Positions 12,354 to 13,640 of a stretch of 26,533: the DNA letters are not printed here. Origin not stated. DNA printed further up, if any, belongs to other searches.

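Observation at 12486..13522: Single orphan gene riding directly behind glmS (cassette C)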

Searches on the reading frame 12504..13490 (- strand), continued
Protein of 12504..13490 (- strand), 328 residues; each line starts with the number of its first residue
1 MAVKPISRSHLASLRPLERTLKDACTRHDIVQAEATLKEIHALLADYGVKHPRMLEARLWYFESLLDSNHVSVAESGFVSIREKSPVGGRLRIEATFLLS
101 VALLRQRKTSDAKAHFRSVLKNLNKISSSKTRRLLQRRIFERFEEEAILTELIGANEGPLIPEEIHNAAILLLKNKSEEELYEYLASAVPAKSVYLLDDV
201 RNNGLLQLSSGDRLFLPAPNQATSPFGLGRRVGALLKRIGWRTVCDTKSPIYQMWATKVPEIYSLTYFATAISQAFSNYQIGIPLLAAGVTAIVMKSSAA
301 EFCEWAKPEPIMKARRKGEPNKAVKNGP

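Call 39: fold_search(model_id=the predicted structure, library=viral)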
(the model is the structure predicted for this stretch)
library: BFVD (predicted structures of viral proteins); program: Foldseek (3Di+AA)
matches with E <= 10: 364; with E <= 0.001: 0
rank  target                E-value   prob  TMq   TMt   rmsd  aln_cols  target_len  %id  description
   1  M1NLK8                6.6e-02  0.99  0.38  0.37  14.5       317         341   10  Repeat protein [Moumouvirus goulette]
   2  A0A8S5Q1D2            1.1e-01  0.66  0.24  0.16  16.6       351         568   11  Response regulator protein [Siphoviridae sp. ctOCb13]
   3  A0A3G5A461            1.4e-01  0.72  0.26  0.20  16.6       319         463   12  RING-type domain-containing protein [Harvfovirus sp.]
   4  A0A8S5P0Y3            1.4e-01  0.11  0.13  0.10  20.7       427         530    9  Internal head protein [Myoviridae sp. ctLnO19]
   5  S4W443                1.8e-01  0.20  0.16  0.15  21.5       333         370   11  Uncharacterized protein [Pandoravirus salinus]
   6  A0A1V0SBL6            2.1e-01  0.91  0.32  0.36  15.2       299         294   10  Gamma-soluble NSF attachment protein [Catovirus CTV1]
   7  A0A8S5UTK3            2.2e-01  0.23  0.20  0.18  17.5       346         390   10  Uncharacterized protein [Myoviridae sp. ctYA416]
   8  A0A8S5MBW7            2.5e-01  0.80  0.29  0.33  12.2       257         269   13  PriA DNA helicase Cys-rich region (CRR) domain [Myoviridae sp. ctj9o3]
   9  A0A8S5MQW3            2.9e-01  0.77  0.24  0.31  16.3       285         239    8  Heat shock protein STI1, Heat-fold, Adaptor protein for Hsp70.6A [Siphoviridae sp. ctA4S13]
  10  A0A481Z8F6            3.6e-01  0.60  0.26  0.15  21.2       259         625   11  Glycosyl transferase family 2 [Pithovirus LCPAC302]
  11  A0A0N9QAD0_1          3.6e-01  0.54  0.24  0.10  17.2       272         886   10  Multiple type acyltransferase domains containing protein [Chrysochromulina ericina virus CeV-01B]
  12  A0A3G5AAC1            3.8e-01  0.35  0.24  0.18  20.8       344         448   10  UDP-N-acetylglucosamine--peptide N-acetylglucosaminyltransferase SPINDLY [Hyperionvirus sp.]
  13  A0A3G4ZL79            4.1e-01  0.66  0.24  0.24  15.8       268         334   11  Uncharacterized protein [Terrestrivirus sp.]
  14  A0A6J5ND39            4.3e-01  0.60  0.25  0.12  20.4       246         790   10  Glycosyltransferase, DXD sugar-binding motif [uncultured Caudovirales phage]
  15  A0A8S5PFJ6            4.5e-01  0.41  0.18  0.20  18.2       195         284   10  Tetratricopeptide repeat-like domain [Podoviridae sp. ctWeH21]
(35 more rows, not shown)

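Call 40: search_protein_families(library=pfam, proteins=[L019:11111-12214:-, L019:9640-9996:+, L019:8441-9547:+, L025:9671-9967:+, L025:8720-9613:+, L025:11524-11877:-, L027:1295-2149:+, L027:2279-2818:+, L027:2811-3536:+, L027:4015-4575:+], max_evalue=0.001)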
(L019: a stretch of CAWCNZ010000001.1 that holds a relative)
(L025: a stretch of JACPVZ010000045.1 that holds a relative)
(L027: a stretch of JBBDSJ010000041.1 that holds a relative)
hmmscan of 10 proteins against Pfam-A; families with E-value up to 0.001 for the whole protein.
L019:11111-12214:- (368 aa): 0 families

L019:9640-9996:+ (119 aa): 0 families

L019:8441-9547:+ (369 aa): 2 families
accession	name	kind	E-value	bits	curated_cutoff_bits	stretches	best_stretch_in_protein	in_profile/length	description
PF16169.10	DUF4872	-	1.8e-51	174.8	28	1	196-364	2-173/173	Domain of unknown function (DUF4872)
PF14399.12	BtrH_N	-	3.3e-46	157.3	29.7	1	53-184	1-134/134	Butirosin biosynthesis protein H, N-terminal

L025:9671-9967:+ (99 aa): 0 families

L025:8720-9613:+ (298 aa): 3 families
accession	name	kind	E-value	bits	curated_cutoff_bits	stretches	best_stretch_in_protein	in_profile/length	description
PF00589.27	Phage_integrase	-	6.9e-56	189.1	27.1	1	113-285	2-171/172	Phage integrase family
PF02899.23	Phage_int_SAM_1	-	2.3e-21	76.3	22.3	1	7-91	1-83/83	Phage integrase, N-terminal SAM-like domain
PF13495.12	Phage_int_SAM_4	-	8.3e-10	39.4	27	1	6-89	1-80/85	Phage integrase, N-terminal SAM-like domain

L025:11524-11877:- (118 aa): 1 family
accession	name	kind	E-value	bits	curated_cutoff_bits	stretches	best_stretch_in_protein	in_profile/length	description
PF02152.23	FolB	-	2.4e-32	112.2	31.8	1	4-113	1-113/113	Dihydroneopterin aldolase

L027:1295-2149:+ (285 aa): 2 families
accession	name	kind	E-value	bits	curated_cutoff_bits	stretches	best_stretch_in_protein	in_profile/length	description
PF13676.11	TIR_2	-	4.3e-19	69.6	28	1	90-209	1-118/122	TIR domain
PF01582.25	TIR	-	0.00061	20.1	21.3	1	88-185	2-97/179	TIR domain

L027:2279-2818:+ (180 aa): 0 families

L027:2811-3536:+ (242 aa): 0 families

L027:4015-4575:+ (187 aa): 0 families

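Call 61: search_solved_structures(query=A6, max_evalue=10)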
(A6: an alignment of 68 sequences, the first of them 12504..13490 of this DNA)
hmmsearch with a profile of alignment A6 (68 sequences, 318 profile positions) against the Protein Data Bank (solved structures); distinct sequences matched with E-value up to 10: 26.
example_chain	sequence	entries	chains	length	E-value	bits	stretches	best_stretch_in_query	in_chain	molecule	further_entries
7sh3_A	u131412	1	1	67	0.00092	21.4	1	7-46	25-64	Synthetic VirB8 Miniprotein Binder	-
5oj8_A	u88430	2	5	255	0.029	16.5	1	98-122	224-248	Kinesin light chain 1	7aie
7ai4_A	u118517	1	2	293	0.042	16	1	98-122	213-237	Isoform C of Kinesin light chain 1,Isoform C of Kinesin light chain 1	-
3nf1_A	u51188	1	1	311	0.068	15.3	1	98-122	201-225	Kinesin light chain 1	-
6fuz_A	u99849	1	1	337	0.094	14.8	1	98-122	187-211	Kinesin light chain 1,Kinesin light chain 1,C-Jun-amino-terminal kinase-interacting protei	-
6fv0_A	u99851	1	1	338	0.095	14.8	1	98-122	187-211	Kinesin light chain 1,Torsin-1A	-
6swu_A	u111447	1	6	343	0.1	14.7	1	98-122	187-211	Kinesin light chain 1,Kinesin light chain 1,TPR domain of kinesin light chain 1 in complex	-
6ejn_A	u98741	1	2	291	0.1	14.7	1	54-85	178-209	Kinesin light chain 2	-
6f9i_A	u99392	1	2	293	0.1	14.7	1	54-85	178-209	Kinesin light chain 2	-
5ojf_A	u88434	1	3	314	0.13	14.4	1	54-85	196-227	Kinesin light chain 2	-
6z35_A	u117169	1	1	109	0.25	13.5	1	12-48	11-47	Maquette 2-1ip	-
8upa_A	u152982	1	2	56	0.3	13.2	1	11-56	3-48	De novo designed IL-6 mimetic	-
8s1x_B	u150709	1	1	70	0.39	12.8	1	5-52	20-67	DBAct553_1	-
9y1s_A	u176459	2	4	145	0.39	12.8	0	12-45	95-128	Rhobin9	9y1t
9v39_A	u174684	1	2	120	0.41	12.7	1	8-50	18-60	De novo designed serotonin binder SROb2_30, chain A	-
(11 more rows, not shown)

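Call 62: search_protein_families(library=pfam, alignment_id=A6, max_evalue=0.1)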
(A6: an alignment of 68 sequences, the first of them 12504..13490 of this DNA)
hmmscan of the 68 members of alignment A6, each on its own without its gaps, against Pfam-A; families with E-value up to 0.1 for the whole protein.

A. member 1, window:12504-13490:- (328 aa): 0 families

B. families by the number of members that match (of 68 scanned): 59 families (the first 25 are shown)
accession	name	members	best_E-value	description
PF14559.12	TPR_19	32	9.4e-06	Tetratricopeptide repeat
PF13424.12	TPR_12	12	0.001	Tetratricopeptide repeat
PF07719.23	TPR_2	10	0.00021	Tetratricopeptide repeat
PF13174.12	TPR_6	8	0.0012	Tetratricopeptide repeat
PF13432.12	TPR_16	7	0.00039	Tetratricopeptide repeat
PF13428.12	TPR_14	6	0.02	Tetratricopeptide repeat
PF12895.13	ANAPC3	4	0.00039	Anaphase-promoting complex, cyclosome, subunit 3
PF13176.12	TPR_7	4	0.014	Tetratricopeptide repeat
PF00515.34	TPR_1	3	0.0055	Tetratricopeptide repeat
PF24603.1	TPR_30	3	0.074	Tetratricopeptide repeat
PF17874.7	TPR_MalT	2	9e-06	MalT-like TPR region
PF13181.12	TPR_8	2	0.00049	Tetratricopeptide repeat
PF25063.1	ARM_TT21_C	2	0.0012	Tetratricopeptide repeat protein 21 C-terminal ARM domain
PF25058.1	ARM_TT21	2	0.011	Tetratricopeptide repeat protein 21 ARM repeat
PF14853.12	Fis1_TPR_C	2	0.016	Fis1 C-terminal tetratricopeptide repeat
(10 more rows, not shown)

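Call 63: search_protein_families(library=padloc, alignment_id=A2, max_evalue=0.00001)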
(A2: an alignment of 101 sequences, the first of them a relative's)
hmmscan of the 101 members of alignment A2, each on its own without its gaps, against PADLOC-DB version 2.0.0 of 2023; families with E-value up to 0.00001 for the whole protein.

A. member 1, L001:677-1006:+ (110 aa): 0 families

B. families by the number of members that match (of 101 scanned): 135 families (the first 25 are shown)
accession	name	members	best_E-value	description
PDLC02979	AriA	3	1.1e-25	-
PDLC02980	AriA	3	1.3e-24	-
PDLC02335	AbiLi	3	4.3e-16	AbiLi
PDLC04135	mad3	3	1.7e-15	mads_3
PDLC04887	PDC-S06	2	0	-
PDLC04894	PDC-S06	2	2.2e-118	-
PDLC04897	PDC-S06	2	3.1e-72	-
PDLC04890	PDC-S06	2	1.6e-59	-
PDLC04892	PDC-S06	2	9.8e-55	-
PDLC02336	AbiLi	2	1.1e-54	AbiLi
PDLC04886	PDC-S06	2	1.5e-51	-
PDLC04898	PDC-S06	2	1e-31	-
PDLC04895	PDC-S06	2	8.1e-17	-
PDLC03859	LmuB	2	1.4e-16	-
PDLC03865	LmuB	2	1.6e-15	-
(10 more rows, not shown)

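Call 71: search_protein_families(library=phrogs, alignment_id=A6, max_evalue=0.01)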
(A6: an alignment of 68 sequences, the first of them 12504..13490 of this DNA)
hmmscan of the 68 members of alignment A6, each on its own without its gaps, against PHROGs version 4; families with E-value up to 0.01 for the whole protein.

A. member 1, window:12504-13490:- (328 aa): 0 families

B. families by the number of members that match (of 68 scanned): 3 families
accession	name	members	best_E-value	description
phrog_31150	-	3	0.00027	-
phrog_5208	-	1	0.00067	-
phrog_13156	-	1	0.0061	-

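Call 72: search_dna_similar(query=window:12504-13490:-, collection=plasmids, mode=protein, max_evalue=0.001, max_rows=20)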
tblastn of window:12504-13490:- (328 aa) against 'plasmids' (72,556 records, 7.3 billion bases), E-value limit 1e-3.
No match.

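Call 73: search_dna_similar(query=window:12504-13490:-, collection=phages, mode=protein, max_evalue=0.001, max_rows=10)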
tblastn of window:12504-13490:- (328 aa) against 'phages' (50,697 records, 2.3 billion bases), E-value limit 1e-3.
No match.
